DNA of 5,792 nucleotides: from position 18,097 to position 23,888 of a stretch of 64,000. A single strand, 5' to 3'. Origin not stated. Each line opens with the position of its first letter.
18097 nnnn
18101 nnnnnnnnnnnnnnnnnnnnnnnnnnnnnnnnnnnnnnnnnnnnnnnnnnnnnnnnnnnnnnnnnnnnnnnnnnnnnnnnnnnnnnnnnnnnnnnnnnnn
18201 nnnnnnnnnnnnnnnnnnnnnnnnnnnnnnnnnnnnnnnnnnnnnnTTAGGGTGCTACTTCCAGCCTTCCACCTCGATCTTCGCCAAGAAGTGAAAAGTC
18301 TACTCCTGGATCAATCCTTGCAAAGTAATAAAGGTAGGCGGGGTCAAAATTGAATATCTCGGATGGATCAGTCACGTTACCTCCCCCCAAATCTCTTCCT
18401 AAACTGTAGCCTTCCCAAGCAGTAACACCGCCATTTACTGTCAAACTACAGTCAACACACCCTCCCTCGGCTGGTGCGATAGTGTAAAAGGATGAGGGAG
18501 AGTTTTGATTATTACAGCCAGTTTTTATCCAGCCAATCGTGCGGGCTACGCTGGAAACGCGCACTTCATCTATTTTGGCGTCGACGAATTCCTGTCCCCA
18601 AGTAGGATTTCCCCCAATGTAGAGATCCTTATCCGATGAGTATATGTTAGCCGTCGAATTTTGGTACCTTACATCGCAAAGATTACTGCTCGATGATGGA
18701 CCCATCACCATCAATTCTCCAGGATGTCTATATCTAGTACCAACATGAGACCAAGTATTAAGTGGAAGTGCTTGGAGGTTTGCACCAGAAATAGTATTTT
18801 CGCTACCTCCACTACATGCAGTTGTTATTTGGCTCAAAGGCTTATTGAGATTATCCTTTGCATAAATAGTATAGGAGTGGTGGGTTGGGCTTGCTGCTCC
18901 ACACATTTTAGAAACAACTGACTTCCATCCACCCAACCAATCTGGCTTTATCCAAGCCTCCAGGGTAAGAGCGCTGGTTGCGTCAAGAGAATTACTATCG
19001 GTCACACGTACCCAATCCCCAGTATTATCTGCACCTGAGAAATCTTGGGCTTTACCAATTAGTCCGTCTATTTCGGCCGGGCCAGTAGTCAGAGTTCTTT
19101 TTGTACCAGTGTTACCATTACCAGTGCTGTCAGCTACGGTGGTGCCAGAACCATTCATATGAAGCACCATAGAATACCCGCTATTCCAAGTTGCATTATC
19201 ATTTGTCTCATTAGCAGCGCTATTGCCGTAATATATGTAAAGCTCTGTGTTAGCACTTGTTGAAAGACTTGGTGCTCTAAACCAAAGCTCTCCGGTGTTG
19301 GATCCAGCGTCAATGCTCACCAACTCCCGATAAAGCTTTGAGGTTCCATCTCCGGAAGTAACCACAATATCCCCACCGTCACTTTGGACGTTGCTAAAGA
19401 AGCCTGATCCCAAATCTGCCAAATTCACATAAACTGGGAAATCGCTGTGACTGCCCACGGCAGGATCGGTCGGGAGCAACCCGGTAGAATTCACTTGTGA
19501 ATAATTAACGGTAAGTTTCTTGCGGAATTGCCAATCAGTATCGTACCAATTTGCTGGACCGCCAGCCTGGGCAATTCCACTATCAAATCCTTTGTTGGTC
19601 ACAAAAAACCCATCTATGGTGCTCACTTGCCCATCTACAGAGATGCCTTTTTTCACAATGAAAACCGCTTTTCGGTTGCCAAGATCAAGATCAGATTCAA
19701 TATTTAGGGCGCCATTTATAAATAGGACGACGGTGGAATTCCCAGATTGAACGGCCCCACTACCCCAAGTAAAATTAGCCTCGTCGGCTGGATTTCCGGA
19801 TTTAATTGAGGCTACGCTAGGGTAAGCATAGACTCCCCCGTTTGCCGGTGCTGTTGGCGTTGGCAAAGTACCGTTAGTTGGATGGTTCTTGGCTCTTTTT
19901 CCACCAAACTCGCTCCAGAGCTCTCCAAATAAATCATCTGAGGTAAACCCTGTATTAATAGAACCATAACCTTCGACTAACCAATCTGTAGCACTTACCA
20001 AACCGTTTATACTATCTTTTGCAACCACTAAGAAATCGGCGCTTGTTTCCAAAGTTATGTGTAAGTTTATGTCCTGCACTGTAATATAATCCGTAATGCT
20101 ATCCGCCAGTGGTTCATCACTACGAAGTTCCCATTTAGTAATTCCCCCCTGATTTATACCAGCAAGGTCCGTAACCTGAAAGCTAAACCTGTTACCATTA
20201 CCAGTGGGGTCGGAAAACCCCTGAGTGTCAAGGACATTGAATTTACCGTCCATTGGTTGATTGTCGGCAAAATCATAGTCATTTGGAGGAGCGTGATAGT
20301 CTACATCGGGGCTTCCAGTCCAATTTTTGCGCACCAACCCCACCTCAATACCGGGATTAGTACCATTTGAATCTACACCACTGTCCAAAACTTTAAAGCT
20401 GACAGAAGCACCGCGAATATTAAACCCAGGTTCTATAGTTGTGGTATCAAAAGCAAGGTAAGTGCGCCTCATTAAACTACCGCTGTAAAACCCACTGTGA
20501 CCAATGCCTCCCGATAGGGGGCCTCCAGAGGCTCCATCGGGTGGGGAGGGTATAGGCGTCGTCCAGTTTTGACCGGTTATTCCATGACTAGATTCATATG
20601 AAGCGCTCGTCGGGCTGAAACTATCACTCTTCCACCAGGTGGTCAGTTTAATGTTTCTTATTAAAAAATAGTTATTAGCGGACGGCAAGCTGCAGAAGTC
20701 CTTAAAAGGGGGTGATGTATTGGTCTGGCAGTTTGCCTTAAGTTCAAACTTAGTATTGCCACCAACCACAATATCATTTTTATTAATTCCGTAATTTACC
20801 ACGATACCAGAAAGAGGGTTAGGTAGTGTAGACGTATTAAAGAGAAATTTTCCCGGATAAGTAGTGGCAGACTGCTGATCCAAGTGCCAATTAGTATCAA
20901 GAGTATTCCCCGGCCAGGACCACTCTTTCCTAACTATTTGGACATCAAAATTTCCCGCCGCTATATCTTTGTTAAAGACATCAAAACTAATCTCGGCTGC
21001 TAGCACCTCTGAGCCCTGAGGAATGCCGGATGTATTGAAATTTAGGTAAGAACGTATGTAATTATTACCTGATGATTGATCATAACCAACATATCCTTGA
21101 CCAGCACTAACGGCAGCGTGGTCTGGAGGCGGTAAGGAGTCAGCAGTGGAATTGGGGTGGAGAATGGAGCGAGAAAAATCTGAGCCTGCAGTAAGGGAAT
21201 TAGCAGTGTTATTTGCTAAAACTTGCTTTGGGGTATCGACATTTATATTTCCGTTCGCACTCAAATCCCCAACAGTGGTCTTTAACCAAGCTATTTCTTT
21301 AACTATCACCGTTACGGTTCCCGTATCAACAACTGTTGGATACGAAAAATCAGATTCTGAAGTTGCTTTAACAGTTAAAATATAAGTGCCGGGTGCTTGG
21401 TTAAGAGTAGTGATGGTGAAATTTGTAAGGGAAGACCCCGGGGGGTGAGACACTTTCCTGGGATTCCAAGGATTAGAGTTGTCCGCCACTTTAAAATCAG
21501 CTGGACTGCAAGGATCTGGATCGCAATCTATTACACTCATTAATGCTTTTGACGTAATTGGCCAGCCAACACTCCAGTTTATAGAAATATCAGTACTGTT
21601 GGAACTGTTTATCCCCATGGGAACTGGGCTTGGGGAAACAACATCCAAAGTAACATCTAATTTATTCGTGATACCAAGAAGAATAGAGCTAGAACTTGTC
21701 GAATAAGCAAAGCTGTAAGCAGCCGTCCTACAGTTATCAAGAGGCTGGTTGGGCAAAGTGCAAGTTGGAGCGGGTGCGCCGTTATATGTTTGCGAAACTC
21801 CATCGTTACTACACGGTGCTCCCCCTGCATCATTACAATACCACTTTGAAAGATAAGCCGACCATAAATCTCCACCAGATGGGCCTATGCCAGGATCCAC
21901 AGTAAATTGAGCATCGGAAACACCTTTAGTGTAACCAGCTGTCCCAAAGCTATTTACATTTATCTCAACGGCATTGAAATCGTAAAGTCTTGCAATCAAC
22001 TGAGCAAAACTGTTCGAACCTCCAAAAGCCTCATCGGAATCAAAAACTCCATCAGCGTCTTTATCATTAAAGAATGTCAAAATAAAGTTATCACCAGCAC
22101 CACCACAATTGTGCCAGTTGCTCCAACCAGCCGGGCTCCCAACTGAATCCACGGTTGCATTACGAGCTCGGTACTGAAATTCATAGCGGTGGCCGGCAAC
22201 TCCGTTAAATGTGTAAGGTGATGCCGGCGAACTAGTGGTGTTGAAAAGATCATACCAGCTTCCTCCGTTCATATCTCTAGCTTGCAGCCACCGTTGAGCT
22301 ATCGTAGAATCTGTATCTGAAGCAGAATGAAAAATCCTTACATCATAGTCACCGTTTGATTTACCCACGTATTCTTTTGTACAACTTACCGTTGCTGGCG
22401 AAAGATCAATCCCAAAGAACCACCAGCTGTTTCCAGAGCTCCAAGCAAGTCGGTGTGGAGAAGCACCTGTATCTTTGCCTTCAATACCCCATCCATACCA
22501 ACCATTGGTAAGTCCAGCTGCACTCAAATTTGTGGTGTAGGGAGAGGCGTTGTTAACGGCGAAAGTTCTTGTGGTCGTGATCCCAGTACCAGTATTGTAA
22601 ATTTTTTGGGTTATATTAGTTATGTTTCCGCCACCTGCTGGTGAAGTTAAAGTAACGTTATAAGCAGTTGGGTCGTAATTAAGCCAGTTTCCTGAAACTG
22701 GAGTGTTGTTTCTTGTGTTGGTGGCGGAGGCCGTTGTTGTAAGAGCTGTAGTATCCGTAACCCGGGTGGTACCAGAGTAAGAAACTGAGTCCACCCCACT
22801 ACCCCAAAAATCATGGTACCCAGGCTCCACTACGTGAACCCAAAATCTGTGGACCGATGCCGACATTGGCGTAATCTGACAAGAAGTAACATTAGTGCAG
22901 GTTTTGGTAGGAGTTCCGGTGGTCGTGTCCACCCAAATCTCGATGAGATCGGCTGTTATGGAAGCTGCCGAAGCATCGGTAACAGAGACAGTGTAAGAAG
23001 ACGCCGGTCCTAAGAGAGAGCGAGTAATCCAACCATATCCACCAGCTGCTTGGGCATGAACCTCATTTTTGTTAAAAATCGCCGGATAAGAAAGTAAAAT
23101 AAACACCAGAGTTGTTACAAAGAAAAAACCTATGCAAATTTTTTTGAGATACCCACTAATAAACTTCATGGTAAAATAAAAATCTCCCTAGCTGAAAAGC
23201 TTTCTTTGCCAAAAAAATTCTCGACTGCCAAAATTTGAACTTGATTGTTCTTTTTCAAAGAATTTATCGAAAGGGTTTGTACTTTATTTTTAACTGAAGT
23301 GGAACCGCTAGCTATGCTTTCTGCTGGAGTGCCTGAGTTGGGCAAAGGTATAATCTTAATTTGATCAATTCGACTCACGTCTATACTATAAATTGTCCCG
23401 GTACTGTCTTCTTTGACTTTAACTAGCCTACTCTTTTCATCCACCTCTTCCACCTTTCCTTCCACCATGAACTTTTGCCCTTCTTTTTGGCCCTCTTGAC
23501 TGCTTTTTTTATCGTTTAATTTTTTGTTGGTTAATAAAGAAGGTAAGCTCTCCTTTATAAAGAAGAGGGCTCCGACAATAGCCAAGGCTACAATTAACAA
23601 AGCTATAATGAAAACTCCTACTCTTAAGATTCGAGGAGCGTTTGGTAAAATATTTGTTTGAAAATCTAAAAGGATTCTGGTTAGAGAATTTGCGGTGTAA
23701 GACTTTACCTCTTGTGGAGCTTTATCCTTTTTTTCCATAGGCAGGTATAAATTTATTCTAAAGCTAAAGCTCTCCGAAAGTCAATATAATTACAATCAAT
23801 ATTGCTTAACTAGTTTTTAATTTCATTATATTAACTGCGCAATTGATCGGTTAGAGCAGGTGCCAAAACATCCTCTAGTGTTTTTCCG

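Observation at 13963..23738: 10-kb surface-protein operon: 1640-aa LamG-like giant and 762-aa VWA protein sharing a C-terminal module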

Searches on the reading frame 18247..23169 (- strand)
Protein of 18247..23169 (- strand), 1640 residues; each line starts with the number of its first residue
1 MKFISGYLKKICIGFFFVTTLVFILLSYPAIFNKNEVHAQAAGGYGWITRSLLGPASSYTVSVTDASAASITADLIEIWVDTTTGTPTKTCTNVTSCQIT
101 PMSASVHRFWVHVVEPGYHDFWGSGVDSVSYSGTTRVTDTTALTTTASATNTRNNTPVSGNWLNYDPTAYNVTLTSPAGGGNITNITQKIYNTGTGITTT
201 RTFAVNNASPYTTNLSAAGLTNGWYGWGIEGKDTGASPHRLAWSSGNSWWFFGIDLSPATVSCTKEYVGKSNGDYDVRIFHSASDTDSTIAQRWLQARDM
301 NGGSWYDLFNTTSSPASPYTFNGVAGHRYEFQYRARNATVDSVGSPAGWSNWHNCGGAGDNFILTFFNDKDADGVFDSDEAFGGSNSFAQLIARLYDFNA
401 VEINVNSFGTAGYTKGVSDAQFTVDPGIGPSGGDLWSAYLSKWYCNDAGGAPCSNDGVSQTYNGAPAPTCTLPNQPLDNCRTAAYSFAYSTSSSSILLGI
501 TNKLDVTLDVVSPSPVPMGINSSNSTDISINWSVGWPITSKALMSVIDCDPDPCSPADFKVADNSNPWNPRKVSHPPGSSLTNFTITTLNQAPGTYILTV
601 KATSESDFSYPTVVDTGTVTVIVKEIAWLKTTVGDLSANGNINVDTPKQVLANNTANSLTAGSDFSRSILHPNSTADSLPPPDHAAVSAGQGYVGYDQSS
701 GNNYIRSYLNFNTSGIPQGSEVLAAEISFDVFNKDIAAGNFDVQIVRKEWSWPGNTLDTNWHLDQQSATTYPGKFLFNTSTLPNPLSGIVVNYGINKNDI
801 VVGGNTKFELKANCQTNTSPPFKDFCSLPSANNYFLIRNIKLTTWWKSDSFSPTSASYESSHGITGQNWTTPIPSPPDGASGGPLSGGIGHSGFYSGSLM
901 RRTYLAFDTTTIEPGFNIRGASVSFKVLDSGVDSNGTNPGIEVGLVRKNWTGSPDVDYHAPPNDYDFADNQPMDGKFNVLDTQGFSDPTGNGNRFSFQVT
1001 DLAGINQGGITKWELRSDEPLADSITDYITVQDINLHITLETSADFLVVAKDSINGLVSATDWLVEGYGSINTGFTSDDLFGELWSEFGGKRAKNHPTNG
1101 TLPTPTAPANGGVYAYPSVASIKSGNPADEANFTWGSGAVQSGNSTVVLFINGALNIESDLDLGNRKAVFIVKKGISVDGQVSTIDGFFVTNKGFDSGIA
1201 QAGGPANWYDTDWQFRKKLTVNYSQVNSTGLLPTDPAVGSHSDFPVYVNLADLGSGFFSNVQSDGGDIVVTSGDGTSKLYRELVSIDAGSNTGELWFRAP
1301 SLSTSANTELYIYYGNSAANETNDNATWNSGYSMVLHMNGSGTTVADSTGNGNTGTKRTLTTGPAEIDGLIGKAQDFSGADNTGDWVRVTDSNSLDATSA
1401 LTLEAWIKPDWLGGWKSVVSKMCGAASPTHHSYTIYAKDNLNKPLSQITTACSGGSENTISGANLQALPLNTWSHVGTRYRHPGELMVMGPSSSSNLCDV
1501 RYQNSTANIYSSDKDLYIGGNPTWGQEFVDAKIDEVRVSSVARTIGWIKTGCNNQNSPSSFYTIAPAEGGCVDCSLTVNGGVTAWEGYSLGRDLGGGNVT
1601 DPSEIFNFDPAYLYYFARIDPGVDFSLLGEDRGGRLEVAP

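Call 4: search_protein_families(library=pfam, proteins=[window:18247-23169:-], max_evalue=0.1)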
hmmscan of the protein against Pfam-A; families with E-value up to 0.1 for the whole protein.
window:18247-23169:- (1640 aa): 2 families
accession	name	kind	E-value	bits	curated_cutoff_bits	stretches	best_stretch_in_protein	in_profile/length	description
PF13385.13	Laminin_G_3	-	2.2e-13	51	27.6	1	1381-1545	1-147/151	Concanavalin A-like lectin/glucanases superfamily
PF10102.14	DUF2341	-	1.1e-07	32.7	23.4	1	1264-1326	1-62/84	Domain of unknown function (DUF2341)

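Call 8: search_protein_families(library=ncbifam, proteins=[window:18247-23169:-], max_evalue=0.1)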
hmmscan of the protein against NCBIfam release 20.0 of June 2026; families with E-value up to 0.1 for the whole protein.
window:18247-23169:- (1640 aa): 1 family
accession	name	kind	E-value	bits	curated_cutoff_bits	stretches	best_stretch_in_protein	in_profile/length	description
NF033679.1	DNRLRE_dom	domain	3.6e-06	27.1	34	2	693-759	21-88/164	DNRLRE domain-containing protein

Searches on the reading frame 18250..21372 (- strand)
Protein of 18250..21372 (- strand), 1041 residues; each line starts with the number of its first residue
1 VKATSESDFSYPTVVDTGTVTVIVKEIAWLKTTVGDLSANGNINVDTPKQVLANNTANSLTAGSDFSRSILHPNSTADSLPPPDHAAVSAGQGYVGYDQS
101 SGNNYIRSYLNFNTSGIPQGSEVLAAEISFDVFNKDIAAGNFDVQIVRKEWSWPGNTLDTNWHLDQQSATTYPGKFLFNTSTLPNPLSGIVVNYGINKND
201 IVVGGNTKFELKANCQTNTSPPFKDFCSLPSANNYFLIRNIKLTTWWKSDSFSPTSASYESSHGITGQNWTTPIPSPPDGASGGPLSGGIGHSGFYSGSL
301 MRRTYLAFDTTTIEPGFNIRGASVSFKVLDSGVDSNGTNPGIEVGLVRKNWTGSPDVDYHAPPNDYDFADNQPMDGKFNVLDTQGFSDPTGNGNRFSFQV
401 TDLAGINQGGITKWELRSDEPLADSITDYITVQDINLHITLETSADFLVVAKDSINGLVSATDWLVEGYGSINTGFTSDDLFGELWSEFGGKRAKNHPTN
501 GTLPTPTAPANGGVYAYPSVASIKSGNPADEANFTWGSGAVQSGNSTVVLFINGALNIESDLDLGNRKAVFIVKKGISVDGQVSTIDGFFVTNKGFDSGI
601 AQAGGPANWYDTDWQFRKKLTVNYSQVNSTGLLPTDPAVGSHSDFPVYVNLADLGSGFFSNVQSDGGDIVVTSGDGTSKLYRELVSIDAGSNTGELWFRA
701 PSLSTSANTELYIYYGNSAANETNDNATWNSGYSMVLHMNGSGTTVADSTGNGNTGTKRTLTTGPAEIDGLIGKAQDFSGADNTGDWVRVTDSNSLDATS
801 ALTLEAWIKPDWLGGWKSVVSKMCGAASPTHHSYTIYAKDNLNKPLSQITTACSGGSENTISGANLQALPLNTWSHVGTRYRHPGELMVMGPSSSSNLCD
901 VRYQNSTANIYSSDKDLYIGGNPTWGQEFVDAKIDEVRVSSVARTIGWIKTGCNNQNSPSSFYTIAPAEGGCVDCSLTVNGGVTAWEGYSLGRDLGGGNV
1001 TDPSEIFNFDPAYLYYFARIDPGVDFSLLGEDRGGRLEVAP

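Call 58: predict_structure(alignment_id=A7)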
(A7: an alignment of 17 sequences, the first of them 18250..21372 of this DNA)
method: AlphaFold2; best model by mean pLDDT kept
length: 1041 residues; sequences in the alignment: 17
mean_pLDDT: 45.5   pTM: 0.36
mean pLDDT of the five models: 45.5, 43.7, 42.8, 41.9, 40.7
residues with pLDDT >= 90: 62; 70-90: 89; 50-70: 133; < 50: 757
segments of 3 or more residues with pLDDT < 50: 1-92, 99-102, 136-140, 157-174, 186-189, 216-308, 310-402, 415-475, 604-674, 676-971, 1031-1041
pLDDT, mean of each block of 10 residues (from residue 1): 23 32 33 36 36 40 37 40 33 52 58 64 60 49 66 51 43 52 52 66 72 52 36 34 41 39 34 32 31 36 47 45 45 45 42 34 34 33 40 46 48 48 43 40 34 35 36 52 83 87 72 87 92 83 76 95 86 94 90 89 46 35 31 34 29 36 41 44 34 32 32 33 33 26 28 31 30 27 27 30 27 28 31 32 34 29 28 27 26 32 30 31 35 28 32 37 36 71 83 63 75 55 53 35 34
secondary structure, 60 per line:
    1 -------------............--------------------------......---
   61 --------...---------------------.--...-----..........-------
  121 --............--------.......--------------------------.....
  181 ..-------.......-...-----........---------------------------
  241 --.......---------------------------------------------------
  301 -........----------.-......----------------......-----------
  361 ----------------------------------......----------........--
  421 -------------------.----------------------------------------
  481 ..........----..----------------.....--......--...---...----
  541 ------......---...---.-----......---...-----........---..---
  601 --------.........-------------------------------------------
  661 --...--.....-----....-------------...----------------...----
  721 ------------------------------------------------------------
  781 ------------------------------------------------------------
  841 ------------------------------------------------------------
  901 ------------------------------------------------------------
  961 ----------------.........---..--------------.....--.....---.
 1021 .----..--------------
elements in order (helices of 4 or more, strands of 3 or more residues): E14-25 E52-57 E69-71 E96-98 E104-113 E123-134 E143-149 E176-179 E190-196 E206-213 E243-249 E302-309 E322-327 E344-349 E395-400 E411-418 H481-490 E513-517 H520-525 E534-536 E547-552 E556-558 E568-573 E577-579 E585-592 H609-617 E663-665 E668-672 E678-681 E695-697 E714-716 E977-985 E1005-1009 H1012-1016

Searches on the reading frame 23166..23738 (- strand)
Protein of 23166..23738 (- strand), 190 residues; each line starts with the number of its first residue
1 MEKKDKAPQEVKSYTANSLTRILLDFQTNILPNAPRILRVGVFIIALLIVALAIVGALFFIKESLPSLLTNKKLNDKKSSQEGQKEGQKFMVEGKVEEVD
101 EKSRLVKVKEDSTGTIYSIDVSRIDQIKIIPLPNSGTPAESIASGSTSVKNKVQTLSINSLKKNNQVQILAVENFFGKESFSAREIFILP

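Call 4: search_protein_families(library=pfam, proteins=[window:23166-23738:-], max_evalue=0.1)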
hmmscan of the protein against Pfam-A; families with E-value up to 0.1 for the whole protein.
window:23166-23738:- (190 aa): 2 families
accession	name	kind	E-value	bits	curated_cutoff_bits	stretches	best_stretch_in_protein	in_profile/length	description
PF12046.13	CCB1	-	0.0043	16.9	25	0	45-93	5-53/168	Cofactor assembly of complex C subunit B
PF14366.11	DUF4410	-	0.095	13.2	26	0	62-108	36-81/120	Domain of unknown function (DUF4410)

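Call 8: search_protein_families(library=ncbifam, proteins=[window:23166-23738:-], max_evalue=0.1)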
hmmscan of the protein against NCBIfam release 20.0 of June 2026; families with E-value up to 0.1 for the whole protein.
window:23166-23738:- (190 aa): 3 families
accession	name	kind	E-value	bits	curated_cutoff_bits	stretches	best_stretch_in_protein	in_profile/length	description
NF004951.0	PRK06299.1-1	equivalog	0.014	13.7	918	1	88-174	450-535/556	30S ribosomal protein S1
NF004954.0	PRK06299.1-4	equivalog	0.023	12.9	727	1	72-168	434-529/560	30S ribosomal protein S1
NF047417.1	teichoic_AuxA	equivalog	0.075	12.1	250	1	37-126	192-275/430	lipoteichoic acid stability factor AuxA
